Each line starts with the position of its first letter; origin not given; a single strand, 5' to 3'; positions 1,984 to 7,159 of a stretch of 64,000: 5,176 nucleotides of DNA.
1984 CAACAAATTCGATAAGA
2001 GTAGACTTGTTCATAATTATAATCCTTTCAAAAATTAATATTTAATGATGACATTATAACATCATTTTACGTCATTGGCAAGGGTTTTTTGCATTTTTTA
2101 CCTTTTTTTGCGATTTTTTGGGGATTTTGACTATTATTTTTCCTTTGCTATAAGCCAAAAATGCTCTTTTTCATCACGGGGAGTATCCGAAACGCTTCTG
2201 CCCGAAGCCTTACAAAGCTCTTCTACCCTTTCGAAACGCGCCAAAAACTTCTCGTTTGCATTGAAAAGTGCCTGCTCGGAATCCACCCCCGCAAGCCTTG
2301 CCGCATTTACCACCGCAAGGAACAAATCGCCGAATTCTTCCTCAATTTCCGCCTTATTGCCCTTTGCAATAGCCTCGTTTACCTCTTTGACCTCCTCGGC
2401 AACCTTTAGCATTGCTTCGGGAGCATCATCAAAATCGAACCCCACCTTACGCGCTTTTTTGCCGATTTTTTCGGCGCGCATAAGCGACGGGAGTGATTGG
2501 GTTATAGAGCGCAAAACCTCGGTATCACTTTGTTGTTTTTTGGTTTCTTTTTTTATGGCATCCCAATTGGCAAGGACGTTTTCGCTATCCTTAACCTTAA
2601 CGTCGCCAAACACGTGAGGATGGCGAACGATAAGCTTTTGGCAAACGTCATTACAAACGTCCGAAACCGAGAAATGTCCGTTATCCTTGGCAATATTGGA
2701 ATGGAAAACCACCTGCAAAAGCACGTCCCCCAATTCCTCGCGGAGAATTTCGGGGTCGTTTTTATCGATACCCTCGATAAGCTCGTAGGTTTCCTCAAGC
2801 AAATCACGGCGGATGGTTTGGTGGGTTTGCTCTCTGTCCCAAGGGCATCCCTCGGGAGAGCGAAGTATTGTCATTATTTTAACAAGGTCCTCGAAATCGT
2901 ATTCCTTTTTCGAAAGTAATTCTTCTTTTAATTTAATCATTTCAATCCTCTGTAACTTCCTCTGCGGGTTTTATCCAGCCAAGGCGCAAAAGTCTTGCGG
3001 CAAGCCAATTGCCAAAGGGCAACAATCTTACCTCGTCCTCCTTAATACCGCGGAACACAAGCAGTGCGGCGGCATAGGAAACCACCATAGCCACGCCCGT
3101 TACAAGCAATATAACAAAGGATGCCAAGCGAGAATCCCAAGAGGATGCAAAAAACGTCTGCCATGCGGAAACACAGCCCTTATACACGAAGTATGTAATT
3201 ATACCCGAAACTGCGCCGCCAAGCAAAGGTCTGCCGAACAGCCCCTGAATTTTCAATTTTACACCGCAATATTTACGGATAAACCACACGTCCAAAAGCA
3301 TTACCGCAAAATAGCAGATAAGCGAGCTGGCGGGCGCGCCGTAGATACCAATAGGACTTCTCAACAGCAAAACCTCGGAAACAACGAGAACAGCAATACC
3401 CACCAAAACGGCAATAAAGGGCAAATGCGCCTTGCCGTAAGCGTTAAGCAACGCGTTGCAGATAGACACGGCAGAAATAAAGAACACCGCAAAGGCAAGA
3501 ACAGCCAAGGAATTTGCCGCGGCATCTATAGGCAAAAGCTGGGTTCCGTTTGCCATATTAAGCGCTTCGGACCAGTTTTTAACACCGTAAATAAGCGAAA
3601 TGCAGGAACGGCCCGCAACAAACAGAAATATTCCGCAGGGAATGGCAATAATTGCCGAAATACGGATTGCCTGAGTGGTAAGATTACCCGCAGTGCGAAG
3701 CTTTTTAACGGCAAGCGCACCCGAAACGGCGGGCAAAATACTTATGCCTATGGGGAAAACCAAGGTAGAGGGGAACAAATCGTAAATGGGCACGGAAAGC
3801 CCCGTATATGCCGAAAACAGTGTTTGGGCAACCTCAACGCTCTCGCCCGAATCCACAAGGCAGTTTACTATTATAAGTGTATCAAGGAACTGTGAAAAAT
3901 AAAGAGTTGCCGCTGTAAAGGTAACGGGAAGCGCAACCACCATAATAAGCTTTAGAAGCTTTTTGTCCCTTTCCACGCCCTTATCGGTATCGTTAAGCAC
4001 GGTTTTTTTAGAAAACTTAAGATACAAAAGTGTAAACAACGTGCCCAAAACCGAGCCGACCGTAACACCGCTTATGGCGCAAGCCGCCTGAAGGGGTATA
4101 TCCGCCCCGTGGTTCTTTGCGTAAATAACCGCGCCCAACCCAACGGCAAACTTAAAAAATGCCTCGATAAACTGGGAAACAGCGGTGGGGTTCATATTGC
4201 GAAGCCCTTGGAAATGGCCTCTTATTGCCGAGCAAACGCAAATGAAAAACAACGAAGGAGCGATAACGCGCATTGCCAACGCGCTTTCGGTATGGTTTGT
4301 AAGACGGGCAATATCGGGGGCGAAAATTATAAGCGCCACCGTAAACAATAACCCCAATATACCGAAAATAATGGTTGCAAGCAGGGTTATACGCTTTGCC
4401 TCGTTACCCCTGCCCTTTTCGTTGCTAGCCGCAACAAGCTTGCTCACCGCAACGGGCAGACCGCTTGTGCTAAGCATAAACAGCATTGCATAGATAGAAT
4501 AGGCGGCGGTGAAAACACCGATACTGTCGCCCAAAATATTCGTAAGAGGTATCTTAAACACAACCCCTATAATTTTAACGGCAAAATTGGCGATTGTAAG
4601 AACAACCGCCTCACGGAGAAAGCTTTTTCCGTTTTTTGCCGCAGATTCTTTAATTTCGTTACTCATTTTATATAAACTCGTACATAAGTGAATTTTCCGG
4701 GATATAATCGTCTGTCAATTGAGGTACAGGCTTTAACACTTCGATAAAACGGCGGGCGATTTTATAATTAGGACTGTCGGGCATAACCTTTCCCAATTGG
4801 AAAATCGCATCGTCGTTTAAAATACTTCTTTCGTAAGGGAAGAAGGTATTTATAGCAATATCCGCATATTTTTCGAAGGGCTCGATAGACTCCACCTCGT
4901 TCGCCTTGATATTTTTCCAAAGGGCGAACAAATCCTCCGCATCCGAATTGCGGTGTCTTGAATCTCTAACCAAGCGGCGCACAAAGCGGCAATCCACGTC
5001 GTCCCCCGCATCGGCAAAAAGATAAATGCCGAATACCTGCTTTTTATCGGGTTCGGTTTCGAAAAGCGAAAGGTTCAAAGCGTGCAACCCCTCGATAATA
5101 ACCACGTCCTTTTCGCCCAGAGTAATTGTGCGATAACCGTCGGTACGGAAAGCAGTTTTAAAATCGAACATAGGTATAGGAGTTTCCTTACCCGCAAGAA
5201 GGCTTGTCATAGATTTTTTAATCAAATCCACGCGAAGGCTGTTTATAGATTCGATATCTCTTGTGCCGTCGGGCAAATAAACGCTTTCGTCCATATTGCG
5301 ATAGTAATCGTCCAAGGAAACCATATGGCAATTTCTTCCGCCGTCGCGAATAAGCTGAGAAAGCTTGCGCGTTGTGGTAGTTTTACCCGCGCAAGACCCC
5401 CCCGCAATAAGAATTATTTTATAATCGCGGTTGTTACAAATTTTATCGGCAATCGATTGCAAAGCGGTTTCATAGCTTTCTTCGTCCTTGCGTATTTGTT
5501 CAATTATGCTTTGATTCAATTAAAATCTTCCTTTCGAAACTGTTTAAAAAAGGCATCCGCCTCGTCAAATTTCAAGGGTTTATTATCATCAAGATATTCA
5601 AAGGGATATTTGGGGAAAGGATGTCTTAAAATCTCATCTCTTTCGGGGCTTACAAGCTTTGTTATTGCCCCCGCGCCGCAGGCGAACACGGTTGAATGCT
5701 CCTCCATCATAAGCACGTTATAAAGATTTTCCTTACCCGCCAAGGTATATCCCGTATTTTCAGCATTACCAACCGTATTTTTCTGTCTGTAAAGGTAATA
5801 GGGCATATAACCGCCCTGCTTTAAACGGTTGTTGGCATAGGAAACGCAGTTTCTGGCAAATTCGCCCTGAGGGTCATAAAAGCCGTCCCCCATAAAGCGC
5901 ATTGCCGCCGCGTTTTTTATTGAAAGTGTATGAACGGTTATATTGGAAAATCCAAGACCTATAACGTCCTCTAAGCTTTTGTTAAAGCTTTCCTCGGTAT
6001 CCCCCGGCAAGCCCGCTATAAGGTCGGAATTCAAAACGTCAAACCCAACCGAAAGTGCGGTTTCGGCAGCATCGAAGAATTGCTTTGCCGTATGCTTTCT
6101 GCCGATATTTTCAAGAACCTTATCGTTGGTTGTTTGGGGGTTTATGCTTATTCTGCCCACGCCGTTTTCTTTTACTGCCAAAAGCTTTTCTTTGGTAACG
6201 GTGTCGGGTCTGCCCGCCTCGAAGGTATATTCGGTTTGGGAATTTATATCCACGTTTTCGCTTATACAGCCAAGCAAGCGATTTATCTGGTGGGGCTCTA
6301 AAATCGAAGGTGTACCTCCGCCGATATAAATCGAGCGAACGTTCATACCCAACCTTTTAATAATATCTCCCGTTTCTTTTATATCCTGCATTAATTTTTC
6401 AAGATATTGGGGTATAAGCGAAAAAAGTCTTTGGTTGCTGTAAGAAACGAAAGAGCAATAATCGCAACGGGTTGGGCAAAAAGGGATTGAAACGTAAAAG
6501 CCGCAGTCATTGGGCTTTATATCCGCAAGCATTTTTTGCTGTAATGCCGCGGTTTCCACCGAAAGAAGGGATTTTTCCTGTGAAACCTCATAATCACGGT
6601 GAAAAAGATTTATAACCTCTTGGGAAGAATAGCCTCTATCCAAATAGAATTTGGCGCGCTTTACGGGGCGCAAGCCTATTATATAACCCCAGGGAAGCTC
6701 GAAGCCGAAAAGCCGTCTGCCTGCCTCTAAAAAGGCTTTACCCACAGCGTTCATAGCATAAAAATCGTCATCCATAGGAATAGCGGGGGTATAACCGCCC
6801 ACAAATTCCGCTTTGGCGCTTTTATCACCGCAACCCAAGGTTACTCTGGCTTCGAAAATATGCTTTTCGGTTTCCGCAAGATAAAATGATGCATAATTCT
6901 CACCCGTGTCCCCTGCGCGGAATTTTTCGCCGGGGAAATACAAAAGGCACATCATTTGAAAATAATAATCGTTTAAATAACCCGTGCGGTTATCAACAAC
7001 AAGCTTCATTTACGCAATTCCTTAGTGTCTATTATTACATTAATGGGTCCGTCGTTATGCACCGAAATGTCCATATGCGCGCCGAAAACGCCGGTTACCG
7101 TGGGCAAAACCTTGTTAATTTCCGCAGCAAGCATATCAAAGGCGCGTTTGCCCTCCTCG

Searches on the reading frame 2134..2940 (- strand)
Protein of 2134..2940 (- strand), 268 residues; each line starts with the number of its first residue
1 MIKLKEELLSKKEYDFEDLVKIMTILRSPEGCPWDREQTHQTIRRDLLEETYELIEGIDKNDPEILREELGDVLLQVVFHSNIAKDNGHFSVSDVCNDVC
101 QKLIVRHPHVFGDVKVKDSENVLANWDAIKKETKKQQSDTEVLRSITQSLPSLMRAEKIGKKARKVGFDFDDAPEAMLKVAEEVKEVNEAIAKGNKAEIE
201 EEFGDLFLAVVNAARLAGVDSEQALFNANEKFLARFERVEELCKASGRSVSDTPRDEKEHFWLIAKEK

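Call 41: search_protein_families(library=ncbifam, proteins=[window:2134-2940:-], max_evalue=0.001)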
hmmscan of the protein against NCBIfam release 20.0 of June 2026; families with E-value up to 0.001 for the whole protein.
window:2134-2940:- (268 aa): 10 families
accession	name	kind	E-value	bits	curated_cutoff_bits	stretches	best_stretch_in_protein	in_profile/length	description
NF052436.1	YabN_Meth_PPase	exception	5e-100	335.8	525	1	10-267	225-486/486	bifunctional methyltransferase/pyrophosphohydrolase YabN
NF007113.1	PRK09562.1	equivalog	9.9e-90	300.5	208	1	16-267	2-250/251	nucleoside triphosphate pyrophosphohydrolase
TIGR00444.1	mazG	subfamily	2.2e-84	283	148.3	1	22-265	1-247/248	MazG family protein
NF008986.0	PRK12333.1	equivalog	2.9e-55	187.4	292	1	17-233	2-196/204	nucleoside triphosphate pyrophosphohydrolase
NF008991.0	PRK12334.2-3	equivalog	5.1e-49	167.9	696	2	18-176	138-295/454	nucleoside triphosphate pyrophosphohydrolase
NF008988.0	PRK12334.1-4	equivalog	2.3e-48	164.8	501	2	18-170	135-284/335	nucleoside triphosphate pyrophosphohydrolase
NF008989.0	PRK12334.2-1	equivalog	1.5e-45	155.6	494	1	18-241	117-322/328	nucleoside triphosphate pyrophosphohydrolase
NF008990.0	PRK12334.2-2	equivalog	2.4e-44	152.3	884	1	18-169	146-296/436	nucleoside triphosphate pyrophosphohydrolase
NF008987.0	PRK12334.1-1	equivalog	4.3e-35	121.4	375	1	18-181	89-249/326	nucleoside triphosphate pyrophosphohydrolase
TIGR03188.1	histidine_hisI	equivalog_domain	2.2e-05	24.6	42.7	0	176-221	32-77/84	phosphoribosyl-ATP diphosphatase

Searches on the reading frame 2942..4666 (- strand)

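Call 39: search_protein_families(library=pfam, proteins=[window:2942-4666:-], max_evalue=0.00001)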
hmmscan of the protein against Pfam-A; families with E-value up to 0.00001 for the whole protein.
window:2942-4666:- (574 aa): 3 families
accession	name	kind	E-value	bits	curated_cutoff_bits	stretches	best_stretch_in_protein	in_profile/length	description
PF01943.22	Polysacc_synt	-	1.4e-24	87.4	28.2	1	17-299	2-248/274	Polysaccharide biosynthesis protein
PF03023.19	MurJ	-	4.2e-11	42.6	27.4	1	52-469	14-405/451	Lipid II flippase MurJ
PF01554.23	MatE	-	5.6e-08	33.1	24.9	1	28-174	7-157/161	MatE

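Call 41: search_protein_families(library=ncbifam, proteins=[window:2942-4666:-], max_evalue=0.001)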
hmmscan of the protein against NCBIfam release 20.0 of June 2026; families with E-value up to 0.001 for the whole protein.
window:2942-4666:- (574 aa): 3 families
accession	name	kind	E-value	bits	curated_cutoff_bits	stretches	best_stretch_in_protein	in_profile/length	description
TIGR02900.1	spore_V_B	equivalog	1.5e-60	205.3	372.3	1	16-492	1-460/488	stage V sporulation protein B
TIGR01695.1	murJ_mviN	equivalog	3e-15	55.9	235.55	1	16-539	2-497/506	murein biosynthesis integral membrane protein MurJ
TIGR00797.1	matE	subfamily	0.00015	20.8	147.4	1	56-266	38-241/396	MATE family efflux transporter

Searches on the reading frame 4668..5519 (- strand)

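Call 41: search_protein_families(library=ncbifam, proteins=[window:4668-5519:-], max_evalue=0.001)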
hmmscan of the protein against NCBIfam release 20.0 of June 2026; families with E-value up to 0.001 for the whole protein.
window:4668-5519:- (283 aa): 8 families
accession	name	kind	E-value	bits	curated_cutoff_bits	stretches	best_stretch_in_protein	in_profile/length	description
TIGR00235.1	udk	equivalog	1.7e-27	96.4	220.3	1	34-224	7-186/207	uridine kinase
NF004018.0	PRK05480.1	equivalog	5e-26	91.5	180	1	31-225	4-187/210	uridine kinase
NF005655.0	PRK07429.1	subfamily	3.4e-13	49.4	236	1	35-228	10-188/326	phosphoribulokinase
NF006746.0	PRK09270.1-5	subfamily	5.5e-10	38.5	250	1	20-220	5-202/210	nucleoside/nucleotide kinase family protein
NF005807.0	PRK07667.1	equivalog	7e-06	25.7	221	1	23-146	6-129/193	kinase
NF005115.0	PRK06547.1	equivalog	2.2e-05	23.9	173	1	22-73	5-51/172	hypothetical protein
NF006744.0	PRK09270.1-3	equivalog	4.5e-05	23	281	1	17-172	7-160/213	nucleoside/nucleotide kinase family protein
TIGR00554.2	panK_bact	equivalog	0.00024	20.5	235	1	11-210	60-265/310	type I pantothenate kinase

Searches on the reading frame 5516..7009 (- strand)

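Call 39: search_protein_families(library=pfam, proteins=[window:5516-7009:-], max_evalue=0.00001)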
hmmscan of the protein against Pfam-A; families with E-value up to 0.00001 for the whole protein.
window:5516-7009:- (497 aa): 1 family
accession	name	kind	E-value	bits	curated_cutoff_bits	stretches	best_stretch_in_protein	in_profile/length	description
PF04055.27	Radical_SAM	-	2.3e-25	90.1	29.5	1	173-348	2-165/166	Radical SAM superfamily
